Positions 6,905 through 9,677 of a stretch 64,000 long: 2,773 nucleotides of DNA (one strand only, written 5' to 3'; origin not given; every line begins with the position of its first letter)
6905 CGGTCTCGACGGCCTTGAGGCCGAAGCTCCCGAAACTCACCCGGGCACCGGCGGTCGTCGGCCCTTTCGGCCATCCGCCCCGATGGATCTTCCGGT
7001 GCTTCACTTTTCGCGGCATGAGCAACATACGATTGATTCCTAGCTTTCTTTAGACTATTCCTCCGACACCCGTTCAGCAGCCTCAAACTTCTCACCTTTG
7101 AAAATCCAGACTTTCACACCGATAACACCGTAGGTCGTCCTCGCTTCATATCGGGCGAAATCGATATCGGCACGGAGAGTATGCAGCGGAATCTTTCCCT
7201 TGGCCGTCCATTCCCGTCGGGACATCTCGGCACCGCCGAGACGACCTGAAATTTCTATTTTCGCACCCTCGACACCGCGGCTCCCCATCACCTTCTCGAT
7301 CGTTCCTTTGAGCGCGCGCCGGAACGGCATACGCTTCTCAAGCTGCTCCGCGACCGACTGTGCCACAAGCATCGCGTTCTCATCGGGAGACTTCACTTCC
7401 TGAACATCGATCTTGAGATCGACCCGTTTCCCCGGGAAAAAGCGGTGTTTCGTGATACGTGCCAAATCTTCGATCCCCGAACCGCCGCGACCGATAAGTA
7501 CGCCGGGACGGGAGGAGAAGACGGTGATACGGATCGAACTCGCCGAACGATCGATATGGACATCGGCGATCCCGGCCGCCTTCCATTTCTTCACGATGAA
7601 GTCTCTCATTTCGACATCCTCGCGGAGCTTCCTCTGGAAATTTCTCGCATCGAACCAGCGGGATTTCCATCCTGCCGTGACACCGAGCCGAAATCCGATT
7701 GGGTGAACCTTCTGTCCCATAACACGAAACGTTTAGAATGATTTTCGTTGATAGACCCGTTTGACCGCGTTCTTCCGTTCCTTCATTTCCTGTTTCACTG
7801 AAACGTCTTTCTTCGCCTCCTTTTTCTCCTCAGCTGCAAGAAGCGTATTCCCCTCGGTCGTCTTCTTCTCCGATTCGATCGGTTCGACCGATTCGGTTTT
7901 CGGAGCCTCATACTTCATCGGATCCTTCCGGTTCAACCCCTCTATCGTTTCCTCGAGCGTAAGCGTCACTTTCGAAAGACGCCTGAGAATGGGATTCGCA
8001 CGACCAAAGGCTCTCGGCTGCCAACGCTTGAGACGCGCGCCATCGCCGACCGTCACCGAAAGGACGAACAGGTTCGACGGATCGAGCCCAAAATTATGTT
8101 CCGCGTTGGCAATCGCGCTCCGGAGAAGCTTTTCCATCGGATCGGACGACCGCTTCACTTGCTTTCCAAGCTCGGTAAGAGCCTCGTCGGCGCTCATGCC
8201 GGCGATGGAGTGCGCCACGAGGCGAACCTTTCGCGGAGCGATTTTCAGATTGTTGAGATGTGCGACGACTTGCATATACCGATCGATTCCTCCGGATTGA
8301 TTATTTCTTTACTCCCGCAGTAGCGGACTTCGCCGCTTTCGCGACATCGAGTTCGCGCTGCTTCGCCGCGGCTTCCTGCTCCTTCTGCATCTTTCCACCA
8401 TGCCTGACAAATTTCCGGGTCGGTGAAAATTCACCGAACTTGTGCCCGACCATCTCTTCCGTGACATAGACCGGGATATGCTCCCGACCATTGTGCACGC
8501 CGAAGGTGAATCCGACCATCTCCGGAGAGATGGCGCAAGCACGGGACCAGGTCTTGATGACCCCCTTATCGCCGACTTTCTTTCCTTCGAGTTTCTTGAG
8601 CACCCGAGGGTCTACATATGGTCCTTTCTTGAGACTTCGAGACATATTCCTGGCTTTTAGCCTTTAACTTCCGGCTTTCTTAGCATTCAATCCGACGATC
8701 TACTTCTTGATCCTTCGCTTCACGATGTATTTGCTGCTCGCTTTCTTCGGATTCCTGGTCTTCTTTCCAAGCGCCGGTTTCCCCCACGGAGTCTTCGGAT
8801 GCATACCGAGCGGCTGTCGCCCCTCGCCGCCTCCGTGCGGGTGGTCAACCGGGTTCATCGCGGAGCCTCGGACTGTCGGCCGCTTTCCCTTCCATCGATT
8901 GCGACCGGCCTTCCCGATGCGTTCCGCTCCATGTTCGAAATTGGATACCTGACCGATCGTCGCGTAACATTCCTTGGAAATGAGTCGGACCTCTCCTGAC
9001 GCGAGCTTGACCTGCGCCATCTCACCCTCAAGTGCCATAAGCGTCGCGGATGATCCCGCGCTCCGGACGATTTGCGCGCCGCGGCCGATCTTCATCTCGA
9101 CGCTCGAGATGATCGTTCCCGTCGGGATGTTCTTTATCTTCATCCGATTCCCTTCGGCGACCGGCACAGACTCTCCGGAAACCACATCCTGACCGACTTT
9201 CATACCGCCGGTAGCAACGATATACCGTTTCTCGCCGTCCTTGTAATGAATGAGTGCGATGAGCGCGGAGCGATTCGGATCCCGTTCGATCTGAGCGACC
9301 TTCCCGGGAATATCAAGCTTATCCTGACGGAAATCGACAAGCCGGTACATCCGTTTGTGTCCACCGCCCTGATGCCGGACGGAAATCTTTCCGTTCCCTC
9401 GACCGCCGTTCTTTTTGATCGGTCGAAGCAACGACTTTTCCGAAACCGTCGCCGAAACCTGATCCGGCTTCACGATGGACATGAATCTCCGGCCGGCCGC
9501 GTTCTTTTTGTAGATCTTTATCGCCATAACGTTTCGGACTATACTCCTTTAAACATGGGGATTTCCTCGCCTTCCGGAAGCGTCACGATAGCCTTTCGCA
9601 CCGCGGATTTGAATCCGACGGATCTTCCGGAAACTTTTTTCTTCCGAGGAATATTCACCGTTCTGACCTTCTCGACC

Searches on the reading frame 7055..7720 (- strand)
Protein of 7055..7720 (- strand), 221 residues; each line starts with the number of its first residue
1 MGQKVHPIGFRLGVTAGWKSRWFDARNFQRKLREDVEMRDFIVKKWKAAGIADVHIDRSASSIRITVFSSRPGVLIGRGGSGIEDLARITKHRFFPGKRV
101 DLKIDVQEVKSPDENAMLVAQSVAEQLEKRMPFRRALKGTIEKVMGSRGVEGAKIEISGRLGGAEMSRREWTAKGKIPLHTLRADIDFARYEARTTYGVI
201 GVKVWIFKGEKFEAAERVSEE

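Call 76: search_protein_families(library=pfam, proteins=[window:7055-7720:-], max_evalue=0.00001)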
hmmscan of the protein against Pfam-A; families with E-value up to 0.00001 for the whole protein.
window:7055-7720:- (221 aa): 2 families
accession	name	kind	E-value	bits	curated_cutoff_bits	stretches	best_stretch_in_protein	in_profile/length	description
PF00189.25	Ribosomal_S3_C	-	3.3e-33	114.5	34.1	1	123-206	1-83/83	Ribosomal protein S3, C-terminal domain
PF07650.23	KH_2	-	2.6e-14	53.3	22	1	37-113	1-77/78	KH domain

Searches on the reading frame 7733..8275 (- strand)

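Call 76: search_protein_families(library=pfam, proteins=[window:7733-8275:-], max_evalue=0.00001)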
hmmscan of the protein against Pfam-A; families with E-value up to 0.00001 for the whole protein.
window:7733-8275:- (180 aa): 1 family
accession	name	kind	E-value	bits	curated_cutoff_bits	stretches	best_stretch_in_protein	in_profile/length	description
PF00237.24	Ribosomal_L22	-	7.6e-31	106.8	28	1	5-107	1-103/104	Ribosomal protein L22p/L17e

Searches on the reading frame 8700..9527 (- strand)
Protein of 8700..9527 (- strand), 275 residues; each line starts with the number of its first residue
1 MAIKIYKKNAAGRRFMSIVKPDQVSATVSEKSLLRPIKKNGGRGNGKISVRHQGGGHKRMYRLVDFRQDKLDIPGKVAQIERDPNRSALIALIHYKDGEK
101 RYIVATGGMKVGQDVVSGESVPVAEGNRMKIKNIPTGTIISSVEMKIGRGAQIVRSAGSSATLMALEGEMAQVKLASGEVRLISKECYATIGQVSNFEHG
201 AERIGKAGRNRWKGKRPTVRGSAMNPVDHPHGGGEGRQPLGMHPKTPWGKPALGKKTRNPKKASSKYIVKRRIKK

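Call 76: search_protein_families(library=pfam, proteins=[window:8700-9527:-], max_evalue=0.00001)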
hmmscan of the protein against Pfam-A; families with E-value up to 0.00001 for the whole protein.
window:8700-9527:- (275 aa): 2 families
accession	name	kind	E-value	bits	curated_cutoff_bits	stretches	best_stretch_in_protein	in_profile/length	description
PF03947.24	Ribosomal_L2_C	-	7.8e-52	175.1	33.7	1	125-249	2-126/126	Ribosomal Proteins L2, C-terminal domain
PF00181.30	Ribosomal_L2_N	-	1.6e-31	108.6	23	1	42-117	1-77/77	Ribosomal Proteins L2, RNA binding N-terminal domain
